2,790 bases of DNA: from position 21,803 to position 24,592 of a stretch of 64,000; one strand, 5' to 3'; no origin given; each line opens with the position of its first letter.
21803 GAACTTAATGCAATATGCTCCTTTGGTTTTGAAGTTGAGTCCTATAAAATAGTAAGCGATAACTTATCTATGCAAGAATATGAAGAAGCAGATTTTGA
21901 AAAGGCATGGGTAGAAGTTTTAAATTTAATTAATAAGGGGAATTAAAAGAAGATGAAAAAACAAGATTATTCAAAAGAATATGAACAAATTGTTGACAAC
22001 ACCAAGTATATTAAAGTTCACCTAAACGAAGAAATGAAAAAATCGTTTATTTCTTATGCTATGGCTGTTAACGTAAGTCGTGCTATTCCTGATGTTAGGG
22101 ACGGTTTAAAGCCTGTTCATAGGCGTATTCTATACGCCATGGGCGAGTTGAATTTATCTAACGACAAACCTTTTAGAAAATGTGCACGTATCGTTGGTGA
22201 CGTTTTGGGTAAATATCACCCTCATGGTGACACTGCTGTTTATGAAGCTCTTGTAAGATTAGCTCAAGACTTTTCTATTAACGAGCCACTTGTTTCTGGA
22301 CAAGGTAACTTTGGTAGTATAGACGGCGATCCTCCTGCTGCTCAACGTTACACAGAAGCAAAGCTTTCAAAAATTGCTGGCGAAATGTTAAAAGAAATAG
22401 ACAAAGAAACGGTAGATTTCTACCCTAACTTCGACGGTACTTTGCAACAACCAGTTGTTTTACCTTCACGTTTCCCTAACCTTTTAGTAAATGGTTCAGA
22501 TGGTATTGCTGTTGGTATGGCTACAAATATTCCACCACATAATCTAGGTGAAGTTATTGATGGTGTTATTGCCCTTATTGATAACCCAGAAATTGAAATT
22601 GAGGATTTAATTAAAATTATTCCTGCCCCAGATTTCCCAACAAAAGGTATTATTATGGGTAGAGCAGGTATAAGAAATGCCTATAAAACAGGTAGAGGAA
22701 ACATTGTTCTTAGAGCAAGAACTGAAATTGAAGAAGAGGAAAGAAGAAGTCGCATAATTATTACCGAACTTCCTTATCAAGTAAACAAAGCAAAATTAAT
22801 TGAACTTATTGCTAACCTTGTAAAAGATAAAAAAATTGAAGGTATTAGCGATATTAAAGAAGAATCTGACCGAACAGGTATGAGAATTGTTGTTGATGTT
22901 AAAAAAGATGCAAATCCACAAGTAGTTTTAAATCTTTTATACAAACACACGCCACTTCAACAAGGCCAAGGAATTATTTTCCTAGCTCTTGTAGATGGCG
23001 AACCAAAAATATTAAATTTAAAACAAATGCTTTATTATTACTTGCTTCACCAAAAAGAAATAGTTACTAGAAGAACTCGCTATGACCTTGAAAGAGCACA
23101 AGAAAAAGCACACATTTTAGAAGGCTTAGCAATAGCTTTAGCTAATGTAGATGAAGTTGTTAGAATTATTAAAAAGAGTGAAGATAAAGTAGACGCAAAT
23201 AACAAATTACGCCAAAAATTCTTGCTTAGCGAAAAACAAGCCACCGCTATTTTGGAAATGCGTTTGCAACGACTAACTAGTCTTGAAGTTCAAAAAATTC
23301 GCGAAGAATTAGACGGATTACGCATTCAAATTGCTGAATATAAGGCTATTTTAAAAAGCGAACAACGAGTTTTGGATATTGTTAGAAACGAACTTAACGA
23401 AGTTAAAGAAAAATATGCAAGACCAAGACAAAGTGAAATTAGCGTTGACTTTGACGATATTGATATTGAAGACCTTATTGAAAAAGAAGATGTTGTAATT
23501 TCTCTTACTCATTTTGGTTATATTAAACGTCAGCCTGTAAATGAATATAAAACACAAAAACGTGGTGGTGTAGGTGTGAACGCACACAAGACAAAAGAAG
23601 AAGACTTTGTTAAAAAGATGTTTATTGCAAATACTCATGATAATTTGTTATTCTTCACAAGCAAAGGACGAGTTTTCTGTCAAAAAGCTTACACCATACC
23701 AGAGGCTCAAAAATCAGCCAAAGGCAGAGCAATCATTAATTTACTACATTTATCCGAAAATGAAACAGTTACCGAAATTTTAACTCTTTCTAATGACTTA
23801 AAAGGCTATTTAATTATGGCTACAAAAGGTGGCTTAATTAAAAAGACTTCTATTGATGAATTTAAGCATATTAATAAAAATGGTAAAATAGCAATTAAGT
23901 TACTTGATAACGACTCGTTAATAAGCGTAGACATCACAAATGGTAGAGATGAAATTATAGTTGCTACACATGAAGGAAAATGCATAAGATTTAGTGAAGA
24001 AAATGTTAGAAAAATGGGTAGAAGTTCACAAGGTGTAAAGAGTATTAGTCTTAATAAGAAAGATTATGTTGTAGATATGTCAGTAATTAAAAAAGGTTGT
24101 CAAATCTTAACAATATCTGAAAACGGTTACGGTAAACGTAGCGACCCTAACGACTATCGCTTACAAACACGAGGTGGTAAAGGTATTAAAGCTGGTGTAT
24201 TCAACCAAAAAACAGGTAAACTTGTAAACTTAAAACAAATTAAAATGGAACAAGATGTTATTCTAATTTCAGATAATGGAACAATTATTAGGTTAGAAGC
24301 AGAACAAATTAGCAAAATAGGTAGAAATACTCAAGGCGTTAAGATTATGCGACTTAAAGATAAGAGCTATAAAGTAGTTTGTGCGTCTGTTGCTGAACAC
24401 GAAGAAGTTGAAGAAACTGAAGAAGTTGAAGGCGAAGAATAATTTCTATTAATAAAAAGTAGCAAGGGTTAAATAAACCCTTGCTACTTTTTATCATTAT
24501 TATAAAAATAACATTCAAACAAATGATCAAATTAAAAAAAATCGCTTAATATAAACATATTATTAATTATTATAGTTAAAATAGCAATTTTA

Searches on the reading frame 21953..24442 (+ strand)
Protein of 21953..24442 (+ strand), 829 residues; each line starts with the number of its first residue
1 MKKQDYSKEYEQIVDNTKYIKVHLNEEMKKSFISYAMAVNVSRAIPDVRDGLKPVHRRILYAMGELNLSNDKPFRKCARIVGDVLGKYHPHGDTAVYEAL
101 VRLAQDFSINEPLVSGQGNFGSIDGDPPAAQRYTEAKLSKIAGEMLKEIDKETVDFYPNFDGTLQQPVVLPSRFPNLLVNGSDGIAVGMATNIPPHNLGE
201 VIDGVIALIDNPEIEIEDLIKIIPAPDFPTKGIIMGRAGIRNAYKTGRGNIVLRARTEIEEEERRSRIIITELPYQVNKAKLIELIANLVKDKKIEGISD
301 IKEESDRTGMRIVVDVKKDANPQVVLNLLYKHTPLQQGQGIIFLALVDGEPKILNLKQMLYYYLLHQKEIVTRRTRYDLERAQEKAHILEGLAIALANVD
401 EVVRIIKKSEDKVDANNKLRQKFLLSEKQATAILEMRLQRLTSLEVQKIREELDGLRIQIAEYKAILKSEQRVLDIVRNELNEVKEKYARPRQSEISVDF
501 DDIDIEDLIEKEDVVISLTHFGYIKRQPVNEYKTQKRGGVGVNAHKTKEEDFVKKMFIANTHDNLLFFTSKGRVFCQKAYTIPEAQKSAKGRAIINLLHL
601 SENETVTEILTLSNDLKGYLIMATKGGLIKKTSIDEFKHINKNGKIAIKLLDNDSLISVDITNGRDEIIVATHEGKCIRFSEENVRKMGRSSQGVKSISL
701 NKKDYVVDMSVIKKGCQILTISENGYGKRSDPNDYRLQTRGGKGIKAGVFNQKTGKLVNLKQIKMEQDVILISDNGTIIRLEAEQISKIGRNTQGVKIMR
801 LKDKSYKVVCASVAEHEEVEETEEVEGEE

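Call 81: search_protein_families(library=pfam, proteins=[window:21953-24442:+], max_evalue=0.00001)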
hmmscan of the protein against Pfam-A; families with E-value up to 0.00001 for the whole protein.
window:21953-24442:+ (829 aa): 2 families
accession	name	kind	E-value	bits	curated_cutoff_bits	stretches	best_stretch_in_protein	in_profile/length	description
PF00521.26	DNA_topoisoIV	-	5.3e-170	566.4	31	1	43-481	1-431/432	DNA gyrase/topoisomerase IV, subunit A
PF03989.18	DNA_gyraseA_C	-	4.5e-65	215.3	27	5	666-713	1-48/48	DNA gyrase C-terminal domain, beta-propeller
